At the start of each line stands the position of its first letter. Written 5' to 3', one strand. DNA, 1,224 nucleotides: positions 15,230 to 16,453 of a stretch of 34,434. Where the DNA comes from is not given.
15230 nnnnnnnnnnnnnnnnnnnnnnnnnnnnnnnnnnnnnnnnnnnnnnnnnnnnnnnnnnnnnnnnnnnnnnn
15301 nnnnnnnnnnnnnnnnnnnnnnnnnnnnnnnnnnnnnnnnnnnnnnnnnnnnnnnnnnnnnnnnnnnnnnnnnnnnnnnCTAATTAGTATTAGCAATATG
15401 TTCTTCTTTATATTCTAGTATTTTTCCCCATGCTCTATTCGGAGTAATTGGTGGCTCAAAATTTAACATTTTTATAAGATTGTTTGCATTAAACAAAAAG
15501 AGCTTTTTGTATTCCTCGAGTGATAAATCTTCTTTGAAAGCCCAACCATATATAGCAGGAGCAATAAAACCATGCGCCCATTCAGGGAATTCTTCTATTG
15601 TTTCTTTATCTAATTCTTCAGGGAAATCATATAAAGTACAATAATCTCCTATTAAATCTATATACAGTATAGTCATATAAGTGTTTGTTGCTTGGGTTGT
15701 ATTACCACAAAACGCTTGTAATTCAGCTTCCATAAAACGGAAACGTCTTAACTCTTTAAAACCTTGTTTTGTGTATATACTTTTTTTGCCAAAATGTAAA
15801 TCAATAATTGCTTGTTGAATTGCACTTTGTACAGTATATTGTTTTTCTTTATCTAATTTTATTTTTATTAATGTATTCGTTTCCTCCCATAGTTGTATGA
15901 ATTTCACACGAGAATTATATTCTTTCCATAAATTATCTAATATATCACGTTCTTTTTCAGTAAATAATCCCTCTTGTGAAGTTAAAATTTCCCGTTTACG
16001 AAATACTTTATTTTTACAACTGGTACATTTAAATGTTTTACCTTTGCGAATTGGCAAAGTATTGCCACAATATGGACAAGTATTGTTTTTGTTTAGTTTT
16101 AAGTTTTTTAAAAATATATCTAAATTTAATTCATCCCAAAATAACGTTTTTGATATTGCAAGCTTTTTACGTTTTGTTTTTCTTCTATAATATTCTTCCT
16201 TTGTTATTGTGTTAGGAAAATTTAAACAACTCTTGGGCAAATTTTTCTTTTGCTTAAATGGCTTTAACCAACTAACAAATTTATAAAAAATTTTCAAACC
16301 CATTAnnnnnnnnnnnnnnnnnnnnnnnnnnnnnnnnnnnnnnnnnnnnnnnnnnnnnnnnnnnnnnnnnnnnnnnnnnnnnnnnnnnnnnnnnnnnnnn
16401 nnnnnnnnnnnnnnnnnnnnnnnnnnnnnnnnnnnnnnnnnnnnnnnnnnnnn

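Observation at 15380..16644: Reverse-strand two-gene cassette inserted inside the tail module between tape measure and baseplate genes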

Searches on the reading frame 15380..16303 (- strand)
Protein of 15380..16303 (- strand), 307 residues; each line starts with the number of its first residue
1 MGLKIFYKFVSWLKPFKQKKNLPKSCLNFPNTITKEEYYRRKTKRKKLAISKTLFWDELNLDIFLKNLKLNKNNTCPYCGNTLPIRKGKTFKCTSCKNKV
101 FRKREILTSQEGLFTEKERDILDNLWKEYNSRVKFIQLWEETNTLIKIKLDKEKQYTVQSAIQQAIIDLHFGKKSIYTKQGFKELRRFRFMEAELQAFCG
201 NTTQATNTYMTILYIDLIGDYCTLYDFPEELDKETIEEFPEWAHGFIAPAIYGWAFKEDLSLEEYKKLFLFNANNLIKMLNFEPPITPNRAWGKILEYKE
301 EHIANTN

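Call 3: search_protein_families(library=pfam, proteins=[window:15380-16303:-], max_evalue=1)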
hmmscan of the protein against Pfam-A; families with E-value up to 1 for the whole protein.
window:15380-16303:- (307 aa): 10 families
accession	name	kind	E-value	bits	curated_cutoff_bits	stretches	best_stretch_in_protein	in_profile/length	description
PF12760.12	Zn_ribbon_IS1595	-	0.014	15.8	25.4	1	71-98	16-45/46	Transposase zinc-ribbon domain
PF25164.1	CoiA_N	-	0.068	13.1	26.3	1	65-89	9-33/50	Competence protein CoiA, N-terminal domain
PF00130.28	C1_1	-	0.073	13.3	26.5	1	70-100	8-38/53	Phorbol esters/diacylglycerol binding domain (C1 domain)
PF12773.13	DZR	-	0.14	12.8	27.3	1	71-100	10-34/45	Double zinc ribbon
PF06221.18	zf-C2HC5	-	0.14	12.6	25.8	1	75-105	19-49/54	Putative zinc finger motif, C2HC5-type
PF07282.18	Cas12f1-like_TNB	-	0.15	12.7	26.3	1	75-99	30-49/60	Cas12f1-like, TNB domain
PF10276.14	zf-CHCC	-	0.15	12.6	27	1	67-81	21-35/37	Zinc-finger domain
PF19134.6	DUF5817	-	0.22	12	31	1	72-104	20-52/57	Domain of unknown function (DUF5817)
PF23783.1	Zn_ribbon_TiaS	-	0.32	11.2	27.3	1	73-105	1-34/41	TiaS C-terminal zinc ribbon domain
PF17848.7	Zn_ribbon_ACC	-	0.75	10.5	24.5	0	91-103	2-14/26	Acetyl-CoA carboxylase zinc finger domain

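Call 4: search_protein_families(library=phrogs, proteins=[window:15380-16303:-], max_evalue=0.1)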
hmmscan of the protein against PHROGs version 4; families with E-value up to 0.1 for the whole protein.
window:15380-16303:- (307 aa): 2 families
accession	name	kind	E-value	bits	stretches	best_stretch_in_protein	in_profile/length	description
phrog_966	-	unknown function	0.0077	17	0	97-125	9-34/59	-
phrog_8736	-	unknown function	0.014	17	1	74-104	9-42/93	-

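Call 5: search_protein_families(library=padloc, proteins=[window:15380-16303:-], max_evalue=1)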
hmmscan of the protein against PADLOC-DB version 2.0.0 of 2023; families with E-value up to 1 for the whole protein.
window:15380-16303:- (307 aa): 1 family
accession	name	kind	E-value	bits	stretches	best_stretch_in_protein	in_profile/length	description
PDLC03862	LmuB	-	0.00093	15.6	1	71-166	328-410/643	-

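Call 6: search_protein_families(library=ncbifam, proteins=[window:15380-16303:-], max_evalue=1)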
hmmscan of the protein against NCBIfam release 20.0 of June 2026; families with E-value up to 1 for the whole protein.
window:15380-16303:- (307 aa): 7 families
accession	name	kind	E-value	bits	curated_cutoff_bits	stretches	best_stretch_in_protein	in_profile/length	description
NF001645.0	PRK00420.1-2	equivalog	0.0041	17.1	162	1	73-147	24-97/106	hypothetical protein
NF040849.1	tRNAmod_TiaS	equivalog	0.032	12.8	600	1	69-102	349-381/422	tRNA(Ile2) 2-agmatinylcytidine synthetase TiaS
NF041909.1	HVO_2753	equivalog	0.059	13.3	80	1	71-103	7-39/59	HVO_2753 family zinc finger protein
NF001605.0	PRK00398.1-2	equivalog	0.15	11.9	63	1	76-103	4-31/43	DNA-directed RNA polymerase subunit P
NF047912.1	ECs_2282_CxxC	subfamily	0.2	11.6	37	1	75-111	4-47/60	ECs_2282 family putative zinc-binding protein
NF034126.3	PRK09521.1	equivalog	0.28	11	90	1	75-103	146-173/180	exosome complex RNA-binding protein Csl4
NF001606.0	PRK00398.1-3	equivalog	0.28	11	72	0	73-81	19-27/44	DNA-directed RNA polymerase subunit P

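Call 8: search_dna_similar(query=window:15380-16303:-, collection=phages, mode=protein, max_rows=30, max_evalue=0.01)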
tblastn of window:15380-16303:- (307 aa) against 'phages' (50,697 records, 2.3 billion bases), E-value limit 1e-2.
No match.

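Call 10: find_homologous_proteins(query=window:15380-16303:-)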
Query window:15380-16303:- (307 aa): 13 proteins with E <= 0.001 among 605 candidates.
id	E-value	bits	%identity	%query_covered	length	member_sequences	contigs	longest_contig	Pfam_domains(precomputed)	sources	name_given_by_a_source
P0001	9.6e-202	687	97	100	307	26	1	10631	-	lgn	-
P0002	1.1e-134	467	67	97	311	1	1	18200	-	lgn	-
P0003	2.4e-134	466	68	95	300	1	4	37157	-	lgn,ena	-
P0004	4.2e-77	278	49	89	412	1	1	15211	-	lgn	-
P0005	4.9e-75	271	45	95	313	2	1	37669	-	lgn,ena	-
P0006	1.3e-71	260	44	92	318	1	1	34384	-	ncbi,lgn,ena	-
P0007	2.8e-68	249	45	91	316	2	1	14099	-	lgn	-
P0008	3.9e-68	248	43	81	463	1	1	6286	PF14020.12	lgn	-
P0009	1.4e-65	240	45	87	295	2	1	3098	-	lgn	-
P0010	3.8e-64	235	44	90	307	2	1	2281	-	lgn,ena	-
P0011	3.4e-61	225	42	93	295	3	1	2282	-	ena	-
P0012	2.3e-46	177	38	96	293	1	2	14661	-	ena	-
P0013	4.3e-32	130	34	85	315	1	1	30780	-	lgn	-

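Call 12: find_encoding_contigs(protein=P0003, flank=6000, max_places=4)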
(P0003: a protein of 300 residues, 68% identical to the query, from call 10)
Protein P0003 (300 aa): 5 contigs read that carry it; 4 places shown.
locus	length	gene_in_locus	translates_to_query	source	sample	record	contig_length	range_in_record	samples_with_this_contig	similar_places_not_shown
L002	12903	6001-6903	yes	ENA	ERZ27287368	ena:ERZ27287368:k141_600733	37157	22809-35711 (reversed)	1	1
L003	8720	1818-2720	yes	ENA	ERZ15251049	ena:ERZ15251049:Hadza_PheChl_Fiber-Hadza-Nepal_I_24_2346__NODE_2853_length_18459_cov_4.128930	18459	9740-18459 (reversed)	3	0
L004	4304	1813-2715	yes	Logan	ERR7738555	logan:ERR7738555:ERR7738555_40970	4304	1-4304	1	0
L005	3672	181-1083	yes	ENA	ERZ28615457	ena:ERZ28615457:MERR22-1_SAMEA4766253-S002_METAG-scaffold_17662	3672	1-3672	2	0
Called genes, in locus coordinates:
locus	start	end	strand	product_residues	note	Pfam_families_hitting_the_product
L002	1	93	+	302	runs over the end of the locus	-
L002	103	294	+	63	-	-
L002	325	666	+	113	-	-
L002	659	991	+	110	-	-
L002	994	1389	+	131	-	-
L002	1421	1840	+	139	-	PF20765:Phage_tail_terminator_8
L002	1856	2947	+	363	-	PF17482:Phage_sheath_1C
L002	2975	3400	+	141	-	PF09393:DUF2001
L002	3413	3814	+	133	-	-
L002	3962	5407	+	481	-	PF10145:PhageMin_Tail (weak)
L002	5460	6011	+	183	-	-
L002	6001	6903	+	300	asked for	-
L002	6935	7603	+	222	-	-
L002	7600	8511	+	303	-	PF24032:YQBQ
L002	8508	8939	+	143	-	-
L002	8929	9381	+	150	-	PF10934:Sheath_initiator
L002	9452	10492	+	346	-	PF04865:Baseplate_J, PF26078:Baseplate_J_M, PF26079:Baseplate_J_C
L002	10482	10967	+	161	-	PF10076:Phage_Mu_Gp48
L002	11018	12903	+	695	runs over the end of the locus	-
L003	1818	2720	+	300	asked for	-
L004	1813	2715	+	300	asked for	-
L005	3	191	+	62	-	?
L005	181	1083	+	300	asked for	-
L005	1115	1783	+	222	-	-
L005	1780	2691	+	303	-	PF24032:YQBQ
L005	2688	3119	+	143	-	-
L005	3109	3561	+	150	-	PF10934:Sheath_initiator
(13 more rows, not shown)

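Call 13: find_encoding_contigs(protein=P0005, flank=6000, max_places=3)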
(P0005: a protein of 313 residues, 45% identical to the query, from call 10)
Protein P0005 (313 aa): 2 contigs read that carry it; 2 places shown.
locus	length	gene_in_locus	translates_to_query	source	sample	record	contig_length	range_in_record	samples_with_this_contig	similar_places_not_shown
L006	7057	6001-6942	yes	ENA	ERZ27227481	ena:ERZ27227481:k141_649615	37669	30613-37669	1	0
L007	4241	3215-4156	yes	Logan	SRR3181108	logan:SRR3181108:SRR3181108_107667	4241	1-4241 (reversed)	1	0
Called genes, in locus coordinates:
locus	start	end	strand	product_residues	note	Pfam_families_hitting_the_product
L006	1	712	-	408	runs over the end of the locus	PF00772:DnaB, PF03796:DnaB_C, PF13481:AAA_25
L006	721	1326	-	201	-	PF19808:DUF6291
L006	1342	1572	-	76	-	-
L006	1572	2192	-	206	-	-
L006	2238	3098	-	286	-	PF13479:AAA_24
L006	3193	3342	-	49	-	-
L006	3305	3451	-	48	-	-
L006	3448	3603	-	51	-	-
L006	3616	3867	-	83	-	-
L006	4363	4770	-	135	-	-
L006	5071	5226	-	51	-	-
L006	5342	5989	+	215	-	PF00717:Peptidase_S24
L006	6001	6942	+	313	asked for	-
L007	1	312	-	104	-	?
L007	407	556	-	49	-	-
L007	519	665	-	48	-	-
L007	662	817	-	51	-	-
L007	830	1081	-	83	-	-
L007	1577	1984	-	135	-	-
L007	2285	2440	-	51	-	-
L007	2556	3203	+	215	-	PF00717:Peptidase_S24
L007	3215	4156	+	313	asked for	-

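Call 14: find_encoding_contigs(protein=P0006, flank=6000, max_places=3)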
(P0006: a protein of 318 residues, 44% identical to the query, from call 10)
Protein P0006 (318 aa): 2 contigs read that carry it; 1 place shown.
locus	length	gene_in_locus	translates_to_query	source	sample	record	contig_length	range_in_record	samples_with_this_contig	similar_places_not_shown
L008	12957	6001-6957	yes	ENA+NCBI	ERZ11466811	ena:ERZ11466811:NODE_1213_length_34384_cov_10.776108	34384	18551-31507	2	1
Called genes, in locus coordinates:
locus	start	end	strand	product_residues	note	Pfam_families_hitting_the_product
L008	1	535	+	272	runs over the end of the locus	-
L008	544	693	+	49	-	-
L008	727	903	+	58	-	-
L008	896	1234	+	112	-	-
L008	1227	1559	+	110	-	-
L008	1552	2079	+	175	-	PF04883:HK97-gp10_like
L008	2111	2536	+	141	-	PF20765:Phage_tail_terminator_8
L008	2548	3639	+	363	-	PF17482:Phage_sheath_1C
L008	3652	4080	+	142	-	PF09393:DUF2001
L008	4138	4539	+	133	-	-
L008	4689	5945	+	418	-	PF10145:PhageMin_Tail (weak)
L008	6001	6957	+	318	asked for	-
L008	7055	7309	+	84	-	PF07374:DUF1492 (weak)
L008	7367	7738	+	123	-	-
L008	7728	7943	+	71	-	-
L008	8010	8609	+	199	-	-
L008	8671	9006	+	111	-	-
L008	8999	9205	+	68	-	-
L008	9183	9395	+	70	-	-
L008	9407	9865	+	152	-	PF25223:DUF7841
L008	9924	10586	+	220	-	-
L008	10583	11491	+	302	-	PF24032:YQBQ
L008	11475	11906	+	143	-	PF10844:DUF2577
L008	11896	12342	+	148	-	PF10934:Sheath_initiator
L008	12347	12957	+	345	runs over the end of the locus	PF04865:Baseplate_J, PF26078:Baseplate_J_M, PF26079:Baseplate_J_C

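Call 16: find_encoding_contigs(protein=P0013, flank=6000, max_places=3)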
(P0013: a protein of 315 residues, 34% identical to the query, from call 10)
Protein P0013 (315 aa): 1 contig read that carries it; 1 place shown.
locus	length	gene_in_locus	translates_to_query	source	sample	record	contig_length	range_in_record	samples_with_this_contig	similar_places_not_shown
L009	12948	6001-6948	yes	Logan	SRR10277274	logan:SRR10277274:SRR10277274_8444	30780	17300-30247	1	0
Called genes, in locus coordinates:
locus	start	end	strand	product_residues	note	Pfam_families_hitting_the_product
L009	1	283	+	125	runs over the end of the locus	PF12691:Phage_tail_terminator_6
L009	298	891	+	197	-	-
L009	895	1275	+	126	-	-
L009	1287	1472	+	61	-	-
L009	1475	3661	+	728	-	PF20155:TMP_3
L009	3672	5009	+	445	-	PF09343:DUF2460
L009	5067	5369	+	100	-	PF13146:TRL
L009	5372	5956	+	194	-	PF12796:Ank_2, PF13606:Ank_3 (faint), PF12796:Ank_2, PF13637:Ank_4 (weak), PF13857:Ank_5, PF00023:Ank (weak)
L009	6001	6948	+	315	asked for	-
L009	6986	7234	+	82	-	-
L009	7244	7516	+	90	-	-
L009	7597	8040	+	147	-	-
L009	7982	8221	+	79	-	-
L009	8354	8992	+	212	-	-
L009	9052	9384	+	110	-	-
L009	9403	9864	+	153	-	-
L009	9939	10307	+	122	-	PF00877:NLPC_P60 (weak)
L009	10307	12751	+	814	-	PF13550:Phage-tail_3 (weak)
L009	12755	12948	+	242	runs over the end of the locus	?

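Call 17: find_encoding_contigs(protein=P0004, flank=6000, max_places=3)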
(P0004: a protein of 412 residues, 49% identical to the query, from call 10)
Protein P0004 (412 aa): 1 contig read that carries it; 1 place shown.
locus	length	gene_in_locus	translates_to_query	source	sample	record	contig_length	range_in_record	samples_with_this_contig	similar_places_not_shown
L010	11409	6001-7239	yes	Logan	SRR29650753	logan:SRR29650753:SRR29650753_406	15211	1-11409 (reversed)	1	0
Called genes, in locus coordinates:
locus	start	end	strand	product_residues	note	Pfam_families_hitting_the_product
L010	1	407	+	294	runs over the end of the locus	-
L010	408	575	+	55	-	-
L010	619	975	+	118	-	-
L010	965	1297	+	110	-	-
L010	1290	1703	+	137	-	PF04883:HK97-gp10_like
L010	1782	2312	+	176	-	PF20765:Phage_tail_terminator_8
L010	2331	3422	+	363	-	PF17482:Phage_sheath_1C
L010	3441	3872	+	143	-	PF09393:DUF2001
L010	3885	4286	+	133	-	-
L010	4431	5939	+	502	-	PF10145:PhageMin_Tail (faint)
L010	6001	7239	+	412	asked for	-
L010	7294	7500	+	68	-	-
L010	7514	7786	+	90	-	-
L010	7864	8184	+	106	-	-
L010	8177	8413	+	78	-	-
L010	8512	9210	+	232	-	-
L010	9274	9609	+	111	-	-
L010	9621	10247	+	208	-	PF25223:DUF7841 (weak)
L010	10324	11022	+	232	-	-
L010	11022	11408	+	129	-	?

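Call 29: predict_structure(alignment_id=A1)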
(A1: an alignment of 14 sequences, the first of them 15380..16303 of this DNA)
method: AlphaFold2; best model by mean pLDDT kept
length: 307 residues; sequences in the alignment: 14
mean_pLDDT: 79.8   pTM: 0.73
mean pLDDT of the five models: 79.8, 79.3, 78.9, 77.7, 77.5
residues with pLDDT >= 90: 144; 70-90: 96; 50-70: 11; < 50: 56
segments of 3 or more residues with pLDDT < 50: 1-31, 220-231, 234-245
pLDDT, mean of each block of 10 residues (from residue 1): 40 35 33 74 92 92 92 96 90 96 88 96 94 94 88 87 91 83 86 93 94 81 41 47 55 88 95 94 88 86 61
secondary structure, 60 per line:
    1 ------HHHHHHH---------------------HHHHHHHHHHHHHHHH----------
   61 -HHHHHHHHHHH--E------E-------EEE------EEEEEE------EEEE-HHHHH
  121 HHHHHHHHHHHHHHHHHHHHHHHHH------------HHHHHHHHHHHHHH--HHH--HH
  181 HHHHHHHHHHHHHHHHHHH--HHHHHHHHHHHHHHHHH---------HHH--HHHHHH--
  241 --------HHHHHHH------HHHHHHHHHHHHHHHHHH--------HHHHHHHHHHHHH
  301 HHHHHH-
elements in order: H7-13 H35-50 H62-72 E90-92 E99-104 E111-114 H116-145 H158-171 H179-199 H202-218 H233-238 H249-255 H262-279 H288-306

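Call 33: search_protein_representatives(alignment_id=A1)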
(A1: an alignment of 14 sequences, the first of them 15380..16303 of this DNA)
Query: 14 sequences, 301 profile positions. Proteins with E-value up to 0.001 (for the whole library): 403; up to 1e-10: 77; up to 1e-30: 22. The best 150 are listed.
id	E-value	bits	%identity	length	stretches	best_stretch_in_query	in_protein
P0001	1.6e-136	471.2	-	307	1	1-299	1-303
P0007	1.0e-132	458.7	-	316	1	1-301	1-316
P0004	2.0e-114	398.6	-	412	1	3-297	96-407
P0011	2.1e-111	388.7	-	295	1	10-300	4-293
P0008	1.8e-108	379.1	-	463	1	15-301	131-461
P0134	7.0e-101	354.2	-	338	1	30-299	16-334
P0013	2.8e-83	296.3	-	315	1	5-297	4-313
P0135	2.6e-71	257.1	-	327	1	27-295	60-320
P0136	8.0e-67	242.3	-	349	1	12-297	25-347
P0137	4.2e-65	236.7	-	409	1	43-300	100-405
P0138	2.0e-63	231.2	-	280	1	6-297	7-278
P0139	1.2e-52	195.7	-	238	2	126-298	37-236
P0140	1.7e-50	188.7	-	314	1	4-297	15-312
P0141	5.2e-50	187.1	-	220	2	124-296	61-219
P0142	1.2e-49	185.9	-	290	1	4-290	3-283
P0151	6.5e-17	78.5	-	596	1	42-215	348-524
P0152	1.0e-16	77.8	-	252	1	53-291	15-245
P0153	1.5e-16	77.3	-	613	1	64-297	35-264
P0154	1.1e-15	74.4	-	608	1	41-294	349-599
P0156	3.4e-15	72.8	-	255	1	61-295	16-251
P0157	5.0e-15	72.3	-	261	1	65-294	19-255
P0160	1.2e-14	71.0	-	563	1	21-274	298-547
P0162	2.2e-14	70.2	-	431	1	65-294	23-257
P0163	2.3e-14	70.1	-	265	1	45-290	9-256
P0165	3.2e-14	69.6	-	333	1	72-292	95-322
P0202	7.0e-11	58.6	-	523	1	67-299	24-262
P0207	1.2e-10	57.9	-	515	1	75-297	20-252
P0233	2.0e-09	53.8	-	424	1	72-296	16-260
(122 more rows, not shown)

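Call 34: search_protein_families(library=pfam, proteins=[P0151, P0153, P0154, P0160, P0162, P0202, P0207, P0156, P0165, P0233], max_evalue=0.01)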
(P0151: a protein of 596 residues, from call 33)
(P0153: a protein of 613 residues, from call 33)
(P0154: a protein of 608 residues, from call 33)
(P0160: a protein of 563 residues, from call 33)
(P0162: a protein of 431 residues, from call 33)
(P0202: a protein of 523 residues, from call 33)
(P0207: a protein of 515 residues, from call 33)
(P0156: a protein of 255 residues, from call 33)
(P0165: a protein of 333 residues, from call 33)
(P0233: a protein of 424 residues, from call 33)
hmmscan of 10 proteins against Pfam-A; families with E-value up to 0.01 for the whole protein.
P0151 (596 aa): 1 family
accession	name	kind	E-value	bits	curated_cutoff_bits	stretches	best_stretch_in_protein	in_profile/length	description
PF13208.11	TerB_N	-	8.6e-16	58.7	25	1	81-181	29-142/207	TerB N-terminal domain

P0153 (613 aa): 1 family
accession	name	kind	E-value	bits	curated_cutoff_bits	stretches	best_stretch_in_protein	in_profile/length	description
PF13208.11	TerB_N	-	2.7e-13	50.6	25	1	384-431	53-102/207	TerB N-terminal domain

P0154 (608 aa): 1 family
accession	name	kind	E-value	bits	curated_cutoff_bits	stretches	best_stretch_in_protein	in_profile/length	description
PF13208.11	TerB_N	-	2.4e-12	47.5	25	1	84-160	29-107/207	TerB N-terminal domain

P0160 (563 aa): 1 family
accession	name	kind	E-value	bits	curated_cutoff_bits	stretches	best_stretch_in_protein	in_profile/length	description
PF13208.11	TerB_N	-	1.4e-15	58.1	25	1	51-131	25-109/207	TerB N-terminal domain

P0162 (431 aa): 0 families

P0202 (523 aa): 2 families
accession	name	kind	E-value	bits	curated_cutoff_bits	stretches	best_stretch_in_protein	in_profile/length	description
PF13646.12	HEAT_2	-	0.0028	18.3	27.7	0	388-436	1-43/88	HEAT repeats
PF24714.1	TOR1L1_N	-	0.0057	16.5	43.3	0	265-361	162-258/281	TORTIFOLIA1 N-terminal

P0207 (515 aa): 4 families
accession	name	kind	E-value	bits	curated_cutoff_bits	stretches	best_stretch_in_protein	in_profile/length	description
PF24987.1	HEAT_EF3_N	-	0.001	19.5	32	1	355-425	80-150/169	EF3 N-terminal HEAT repeat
PF24714.1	TOR1L1_N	-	0.0012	18.7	43.3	1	364-422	197-254/281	TORTIFOLIA1 N-terminal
PF22289.1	DmmA-like_C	-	0.0042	17.4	27.4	1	20-48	3-31/44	Dimethylamine monooxygenase subunit DmmA-like, C-terminal domain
PF02985.28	HEAT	-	0.0087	16.7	23.5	0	379-409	1-30/31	HEAT repeat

P0156 (255 aa): 0 families

P0165 (333 aa): 1 family
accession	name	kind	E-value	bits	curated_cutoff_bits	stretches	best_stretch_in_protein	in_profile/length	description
PF06221.18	zf-C2HC5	-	0.0059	17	25.8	0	95-123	16-44/54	Putative zinc finger motif, C2HC5-type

P0233 (424 aa): 6 families
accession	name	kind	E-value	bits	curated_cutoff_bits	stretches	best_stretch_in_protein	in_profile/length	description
PF13428.12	TPR_14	-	0.0006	20.7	23.5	0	98-129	3-34/44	Tetratricopeptide repeat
PF07719.23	TPR_2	-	0.0022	18.4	27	1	98-125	3-30/34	Tetratricopeptide repeat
PF13424.12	TPR_12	-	0.0054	17.3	30.1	1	99-159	6-68/77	Tetratricopeptide repeat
PF18912.6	DZR_2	-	0.0071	16.6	27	0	16-44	20-46/56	Double zinc ribbon domain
PF13176.12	TPR_7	-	0.0075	16.7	27.9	0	108-127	11-32/36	Tetratricopeptide repeat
PF12773.13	DZR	-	0.0077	16.8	27.3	0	15-46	10-36/45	Double zinc ribbon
